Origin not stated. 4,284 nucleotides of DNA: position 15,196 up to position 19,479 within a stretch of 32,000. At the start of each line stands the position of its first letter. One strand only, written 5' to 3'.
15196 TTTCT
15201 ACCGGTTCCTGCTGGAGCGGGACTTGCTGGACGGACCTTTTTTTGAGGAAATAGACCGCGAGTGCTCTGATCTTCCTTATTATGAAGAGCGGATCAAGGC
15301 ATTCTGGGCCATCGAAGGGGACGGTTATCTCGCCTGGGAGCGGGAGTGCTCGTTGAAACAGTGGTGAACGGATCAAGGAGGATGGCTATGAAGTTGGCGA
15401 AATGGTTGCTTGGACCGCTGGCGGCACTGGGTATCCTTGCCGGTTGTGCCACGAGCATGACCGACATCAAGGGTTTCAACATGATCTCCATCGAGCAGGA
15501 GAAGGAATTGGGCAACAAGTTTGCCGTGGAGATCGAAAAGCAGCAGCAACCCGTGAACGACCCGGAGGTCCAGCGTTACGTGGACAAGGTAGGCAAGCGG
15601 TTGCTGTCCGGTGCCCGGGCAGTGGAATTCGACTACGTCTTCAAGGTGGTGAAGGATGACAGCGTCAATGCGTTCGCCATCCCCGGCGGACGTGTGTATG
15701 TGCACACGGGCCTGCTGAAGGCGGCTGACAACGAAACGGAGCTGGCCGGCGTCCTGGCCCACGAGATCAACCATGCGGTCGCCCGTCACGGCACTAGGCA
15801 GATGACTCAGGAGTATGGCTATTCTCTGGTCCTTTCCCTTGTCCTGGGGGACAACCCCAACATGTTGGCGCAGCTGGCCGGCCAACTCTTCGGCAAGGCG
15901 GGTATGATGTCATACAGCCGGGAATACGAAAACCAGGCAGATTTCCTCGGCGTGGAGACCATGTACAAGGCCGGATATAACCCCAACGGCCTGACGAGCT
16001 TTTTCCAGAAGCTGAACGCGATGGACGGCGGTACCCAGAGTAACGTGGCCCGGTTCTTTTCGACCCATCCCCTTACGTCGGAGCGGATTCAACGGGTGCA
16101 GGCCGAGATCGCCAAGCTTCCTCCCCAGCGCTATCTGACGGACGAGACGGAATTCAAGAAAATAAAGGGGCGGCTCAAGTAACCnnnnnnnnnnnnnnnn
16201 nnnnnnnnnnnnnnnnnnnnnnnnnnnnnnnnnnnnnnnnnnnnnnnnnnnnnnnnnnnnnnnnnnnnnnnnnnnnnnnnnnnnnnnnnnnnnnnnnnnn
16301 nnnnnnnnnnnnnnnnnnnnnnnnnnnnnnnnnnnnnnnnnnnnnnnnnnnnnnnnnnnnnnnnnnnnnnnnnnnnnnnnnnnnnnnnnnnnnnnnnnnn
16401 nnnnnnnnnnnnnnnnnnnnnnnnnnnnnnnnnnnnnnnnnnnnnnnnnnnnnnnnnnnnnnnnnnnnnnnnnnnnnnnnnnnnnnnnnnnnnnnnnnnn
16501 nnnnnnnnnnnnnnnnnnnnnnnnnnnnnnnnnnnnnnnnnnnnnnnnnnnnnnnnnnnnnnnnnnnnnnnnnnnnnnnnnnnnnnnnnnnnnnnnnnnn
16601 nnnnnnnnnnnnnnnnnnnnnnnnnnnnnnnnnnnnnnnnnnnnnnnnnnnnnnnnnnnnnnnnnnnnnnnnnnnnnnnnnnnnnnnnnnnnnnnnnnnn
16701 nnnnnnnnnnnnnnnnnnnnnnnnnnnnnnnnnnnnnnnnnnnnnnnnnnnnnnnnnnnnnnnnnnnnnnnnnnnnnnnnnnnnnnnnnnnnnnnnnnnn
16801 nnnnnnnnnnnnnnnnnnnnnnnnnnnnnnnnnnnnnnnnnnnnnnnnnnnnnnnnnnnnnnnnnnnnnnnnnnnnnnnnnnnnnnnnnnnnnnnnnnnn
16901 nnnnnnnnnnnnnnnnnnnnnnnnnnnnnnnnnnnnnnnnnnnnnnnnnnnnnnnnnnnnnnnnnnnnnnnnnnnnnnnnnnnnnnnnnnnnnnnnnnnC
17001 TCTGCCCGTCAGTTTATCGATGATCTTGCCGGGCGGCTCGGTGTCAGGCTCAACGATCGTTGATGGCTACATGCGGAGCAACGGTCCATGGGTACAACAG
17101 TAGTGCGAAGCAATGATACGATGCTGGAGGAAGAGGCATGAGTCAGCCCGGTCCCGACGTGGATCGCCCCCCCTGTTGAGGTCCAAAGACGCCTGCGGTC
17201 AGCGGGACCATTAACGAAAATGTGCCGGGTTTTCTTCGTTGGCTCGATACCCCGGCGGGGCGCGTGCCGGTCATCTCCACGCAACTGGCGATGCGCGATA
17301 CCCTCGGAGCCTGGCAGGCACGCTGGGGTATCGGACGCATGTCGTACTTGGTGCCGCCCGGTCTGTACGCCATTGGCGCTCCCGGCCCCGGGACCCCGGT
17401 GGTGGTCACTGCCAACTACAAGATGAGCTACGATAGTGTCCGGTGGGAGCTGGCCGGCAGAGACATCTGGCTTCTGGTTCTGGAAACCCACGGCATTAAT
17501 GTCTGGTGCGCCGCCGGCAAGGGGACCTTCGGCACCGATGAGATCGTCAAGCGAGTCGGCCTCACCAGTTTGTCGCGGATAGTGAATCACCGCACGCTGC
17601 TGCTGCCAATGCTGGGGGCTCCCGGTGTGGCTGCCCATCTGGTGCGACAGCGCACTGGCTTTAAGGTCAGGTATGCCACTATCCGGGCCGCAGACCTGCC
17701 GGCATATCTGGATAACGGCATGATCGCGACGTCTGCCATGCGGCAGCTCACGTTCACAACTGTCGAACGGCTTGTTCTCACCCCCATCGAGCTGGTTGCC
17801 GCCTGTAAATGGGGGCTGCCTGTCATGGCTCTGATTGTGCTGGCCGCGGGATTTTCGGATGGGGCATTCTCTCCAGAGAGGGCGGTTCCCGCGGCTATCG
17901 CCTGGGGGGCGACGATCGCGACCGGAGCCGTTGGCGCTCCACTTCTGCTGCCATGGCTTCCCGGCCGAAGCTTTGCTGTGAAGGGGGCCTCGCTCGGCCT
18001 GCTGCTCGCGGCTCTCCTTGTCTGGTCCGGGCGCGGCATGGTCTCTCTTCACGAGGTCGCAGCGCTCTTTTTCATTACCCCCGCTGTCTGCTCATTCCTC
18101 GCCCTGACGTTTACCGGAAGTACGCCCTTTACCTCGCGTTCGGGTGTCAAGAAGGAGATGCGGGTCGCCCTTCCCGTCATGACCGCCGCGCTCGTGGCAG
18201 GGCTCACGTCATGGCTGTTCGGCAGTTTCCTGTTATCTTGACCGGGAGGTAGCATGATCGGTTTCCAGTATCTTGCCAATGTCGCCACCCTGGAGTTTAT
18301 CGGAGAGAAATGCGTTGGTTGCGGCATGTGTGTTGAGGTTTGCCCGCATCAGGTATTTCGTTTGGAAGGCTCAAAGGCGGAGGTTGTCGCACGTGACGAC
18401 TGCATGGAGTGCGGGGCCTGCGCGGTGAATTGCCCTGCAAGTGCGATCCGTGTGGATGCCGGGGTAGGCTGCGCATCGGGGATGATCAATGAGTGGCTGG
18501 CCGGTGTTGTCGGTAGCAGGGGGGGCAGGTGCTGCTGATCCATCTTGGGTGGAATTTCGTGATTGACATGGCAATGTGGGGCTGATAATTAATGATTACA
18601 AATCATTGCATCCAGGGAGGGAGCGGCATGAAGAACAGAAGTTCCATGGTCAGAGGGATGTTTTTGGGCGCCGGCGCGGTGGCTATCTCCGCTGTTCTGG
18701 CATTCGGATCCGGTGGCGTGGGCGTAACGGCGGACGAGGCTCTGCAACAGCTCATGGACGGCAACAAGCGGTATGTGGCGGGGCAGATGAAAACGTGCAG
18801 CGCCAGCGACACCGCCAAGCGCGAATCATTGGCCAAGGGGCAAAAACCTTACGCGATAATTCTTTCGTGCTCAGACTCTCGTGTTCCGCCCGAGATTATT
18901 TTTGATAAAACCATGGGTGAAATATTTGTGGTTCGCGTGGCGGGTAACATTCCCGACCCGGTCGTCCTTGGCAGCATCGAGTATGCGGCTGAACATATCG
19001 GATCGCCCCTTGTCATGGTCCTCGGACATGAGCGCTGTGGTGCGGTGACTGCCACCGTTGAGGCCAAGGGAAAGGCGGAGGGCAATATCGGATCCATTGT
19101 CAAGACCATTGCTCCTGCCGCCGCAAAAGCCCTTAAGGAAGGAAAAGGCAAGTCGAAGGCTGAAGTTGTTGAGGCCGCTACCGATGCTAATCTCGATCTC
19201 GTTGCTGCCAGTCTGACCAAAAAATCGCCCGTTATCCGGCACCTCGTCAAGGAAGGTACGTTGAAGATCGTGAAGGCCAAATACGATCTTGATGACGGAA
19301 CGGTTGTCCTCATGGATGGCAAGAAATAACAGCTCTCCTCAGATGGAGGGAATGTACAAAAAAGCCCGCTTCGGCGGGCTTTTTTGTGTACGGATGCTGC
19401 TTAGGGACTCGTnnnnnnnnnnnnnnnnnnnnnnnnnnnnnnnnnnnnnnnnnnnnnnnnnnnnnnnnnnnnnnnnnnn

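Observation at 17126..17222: Possible selenocysteine (Pro-Cys-Sec-Gly) N-terminal extension of HgcA with a SECIS-like hairpin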

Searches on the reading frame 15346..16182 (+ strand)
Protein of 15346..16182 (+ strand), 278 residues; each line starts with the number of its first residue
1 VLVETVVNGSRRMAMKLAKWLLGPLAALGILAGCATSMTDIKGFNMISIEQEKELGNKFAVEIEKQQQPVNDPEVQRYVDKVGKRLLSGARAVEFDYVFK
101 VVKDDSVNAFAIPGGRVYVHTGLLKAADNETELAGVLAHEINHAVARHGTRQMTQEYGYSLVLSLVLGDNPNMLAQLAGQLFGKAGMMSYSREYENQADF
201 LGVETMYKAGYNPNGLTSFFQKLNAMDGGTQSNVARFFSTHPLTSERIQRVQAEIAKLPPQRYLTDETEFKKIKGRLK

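Call 33: search_protein_families(library=pfam, proteins=[window:15346-16182:+], max_evalue=0.00001)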
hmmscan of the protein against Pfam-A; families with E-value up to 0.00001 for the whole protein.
window:15346-16182:+ (278 aa): 1 family
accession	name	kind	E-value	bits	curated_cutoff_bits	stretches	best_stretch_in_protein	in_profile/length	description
PF01435.24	Peptidase_M48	-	7.5e-36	124.1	20.3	1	75-254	3-185/186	Peptidase family M48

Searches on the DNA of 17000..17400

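Call 31: search_rna_families(source=window, start=17000, end=17400, threshold=evalue, max_evalue=10)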
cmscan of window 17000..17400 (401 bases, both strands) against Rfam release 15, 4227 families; matches with E-value up to 10: 2.
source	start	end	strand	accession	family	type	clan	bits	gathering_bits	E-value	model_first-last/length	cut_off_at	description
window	17184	17293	-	RF02342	ar7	Gene; sRNA;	-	11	60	8.2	1-145/145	no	Alphaproteobacterial sRNA ar7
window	17245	17333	+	RF02566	Ms1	Gene; sRNA;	-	10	162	2.3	78-244/304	no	Mycobacterium smegmatis small RNA 1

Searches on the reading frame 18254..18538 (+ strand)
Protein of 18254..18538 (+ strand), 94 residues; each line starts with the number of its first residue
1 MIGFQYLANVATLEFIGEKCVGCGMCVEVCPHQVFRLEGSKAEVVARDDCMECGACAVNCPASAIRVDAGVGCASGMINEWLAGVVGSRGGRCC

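Call 12: search_protein_families(library=ncbifam, proteins=[window:18254-18538:+])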
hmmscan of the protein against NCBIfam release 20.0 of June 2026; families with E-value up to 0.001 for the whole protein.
window:18254-18538:+ (94 aa): 73 families (the best 25 are shown)
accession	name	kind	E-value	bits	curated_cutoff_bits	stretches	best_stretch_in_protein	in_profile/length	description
NF040864.1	HgcB_ferredoxin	equivalog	2.1e-36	123.6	99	1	5-94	1-93/93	mercury methylation ferredoxin HgcB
NF043039.1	HgcAB_like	equivalog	7.7e-15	55.3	285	1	11-66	293-350/350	HgcAB-like fusion protein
NF038196.1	ferrodoxin_EFR1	subfamily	2.3e-12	47.5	75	1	17-68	183-232/242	EFR1 family ferrodoxin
NF045490.1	FdxA_Protbact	equivalog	2.8e-10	40.4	135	1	17-71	6-61/104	ferredoxin FdxA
NF045874.1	Vhu_polyferre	exception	3.1e-10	39.3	600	1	17-75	195-253/381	F420-non-reducing hydrogenase associated-polyferredoxin VhuB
NF040684.1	PorD_Arch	equivalog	6.9e-10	38.9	120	1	15-67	29-81/85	pyruvate synthase subunit PorD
NF058577.1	FdxA_fam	equivalog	9.7e-10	38.5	65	1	16-64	5-52/52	4Fe-4S ferredoxin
TIGR02179.1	PorD_KorD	subfamily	5.8e-09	36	60.05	1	17-67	24-74/78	2-oxoacid:acceptor oxidoreductase, delta subunit, pyruvate/2-ketoisovalerate family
TIGR02494.1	PFLE_PFLC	subfamily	8.6e-09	35.1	174.35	1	11-69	41-101/293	glycyl-radical enzyme activating protein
NF040770.1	hetero_SS_HdrA2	exception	9.8e-09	33.9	1100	1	16-67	575-625/777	CoB-CoM heterodisulfide reductase HdrA2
NF007203.0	PRK09624.1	equivalog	1e-08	35.4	171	1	11-67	44-100/105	pyuvate ferredoxin oxidoreductase subunit delta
TIGR04395.1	cutC_activ_rSAM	equivalog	1.6e-08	34.2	360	1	16-70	52-108/309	choline TMA-lyase-activating enzyme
NF042909.1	FMH_DH_FwdF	exception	2.2e-08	33.6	375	1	11-38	8-35/336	tungsten-dependent formylmethanofuran dehydrogenase subunit FwdF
NF006221.0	PRK08348.1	subfamily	3.5e-08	33.2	124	1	15-68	41-95/136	NADH-plastoquinone oxidoreductase subunit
NF043069.1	T4HPD_activ_SAM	equivalog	7.7e-08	32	425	1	12-66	45-98/299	trans-4-hydroxy-L-proline dehydratase activase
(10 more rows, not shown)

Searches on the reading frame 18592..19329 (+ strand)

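Call 12: search_protein_families(library=ncbifam, proteins=[window:18592-19329:+])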
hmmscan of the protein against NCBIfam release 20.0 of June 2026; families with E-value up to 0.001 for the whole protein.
window:18592-19329:+ (245 aa): 2 families
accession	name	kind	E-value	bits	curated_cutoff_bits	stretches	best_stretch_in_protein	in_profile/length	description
NF011765.0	PRK15219.1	subfamily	2.2e-44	151.7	221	1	19-239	26-242/245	carbonic anhydrase family protein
NF007756.0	PRK10437.1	equivalog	2e-11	43.8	251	1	68-158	17-110/220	carbonate dehydratase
